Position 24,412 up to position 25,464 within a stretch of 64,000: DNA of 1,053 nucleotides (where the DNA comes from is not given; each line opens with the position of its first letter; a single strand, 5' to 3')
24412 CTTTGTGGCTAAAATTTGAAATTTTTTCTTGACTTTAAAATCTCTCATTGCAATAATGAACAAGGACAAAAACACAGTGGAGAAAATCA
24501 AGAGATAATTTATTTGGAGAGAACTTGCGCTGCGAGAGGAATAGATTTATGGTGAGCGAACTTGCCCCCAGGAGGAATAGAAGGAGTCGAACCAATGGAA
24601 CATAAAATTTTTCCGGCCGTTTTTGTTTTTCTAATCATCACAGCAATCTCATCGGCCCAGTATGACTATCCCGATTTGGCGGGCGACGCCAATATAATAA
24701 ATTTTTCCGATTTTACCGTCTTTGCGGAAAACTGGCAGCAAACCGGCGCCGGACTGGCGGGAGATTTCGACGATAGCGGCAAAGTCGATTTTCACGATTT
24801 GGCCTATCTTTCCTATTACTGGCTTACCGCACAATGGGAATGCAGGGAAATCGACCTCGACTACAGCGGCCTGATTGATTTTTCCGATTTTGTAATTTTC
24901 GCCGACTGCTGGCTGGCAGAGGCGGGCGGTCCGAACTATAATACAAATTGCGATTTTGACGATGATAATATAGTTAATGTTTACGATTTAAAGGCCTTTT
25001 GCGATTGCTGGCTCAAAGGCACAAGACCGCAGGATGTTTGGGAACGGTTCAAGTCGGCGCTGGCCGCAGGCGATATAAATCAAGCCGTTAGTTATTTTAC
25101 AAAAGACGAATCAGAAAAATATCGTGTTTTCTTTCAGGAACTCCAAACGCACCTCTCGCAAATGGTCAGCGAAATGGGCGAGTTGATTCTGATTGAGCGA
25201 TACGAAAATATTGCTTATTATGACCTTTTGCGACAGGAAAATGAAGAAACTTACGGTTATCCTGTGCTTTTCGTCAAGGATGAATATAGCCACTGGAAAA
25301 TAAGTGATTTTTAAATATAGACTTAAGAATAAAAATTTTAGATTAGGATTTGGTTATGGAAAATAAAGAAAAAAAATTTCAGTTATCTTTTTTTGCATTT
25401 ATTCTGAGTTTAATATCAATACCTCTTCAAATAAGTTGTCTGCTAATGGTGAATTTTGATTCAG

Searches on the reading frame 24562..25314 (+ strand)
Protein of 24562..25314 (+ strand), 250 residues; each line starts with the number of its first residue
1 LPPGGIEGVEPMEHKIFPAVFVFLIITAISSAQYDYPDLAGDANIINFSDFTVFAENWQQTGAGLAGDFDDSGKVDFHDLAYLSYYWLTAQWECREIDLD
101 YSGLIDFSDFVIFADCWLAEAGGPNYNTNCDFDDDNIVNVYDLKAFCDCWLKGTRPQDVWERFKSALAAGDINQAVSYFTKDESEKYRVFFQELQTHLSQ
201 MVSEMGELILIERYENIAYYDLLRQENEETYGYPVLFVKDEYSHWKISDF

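Call 18: search_protein_families(library=pfam, proteins=[window:24562-25314:+])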
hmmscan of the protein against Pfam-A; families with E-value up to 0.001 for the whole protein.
window:24562-25314:+ (250 aa): 1 family
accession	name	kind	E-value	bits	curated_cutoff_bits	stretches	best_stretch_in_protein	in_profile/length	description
PF00404.24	Dockerin_1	-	1.4e-05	25.7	22.9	0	98-143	3-49/57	Dockerin type I domain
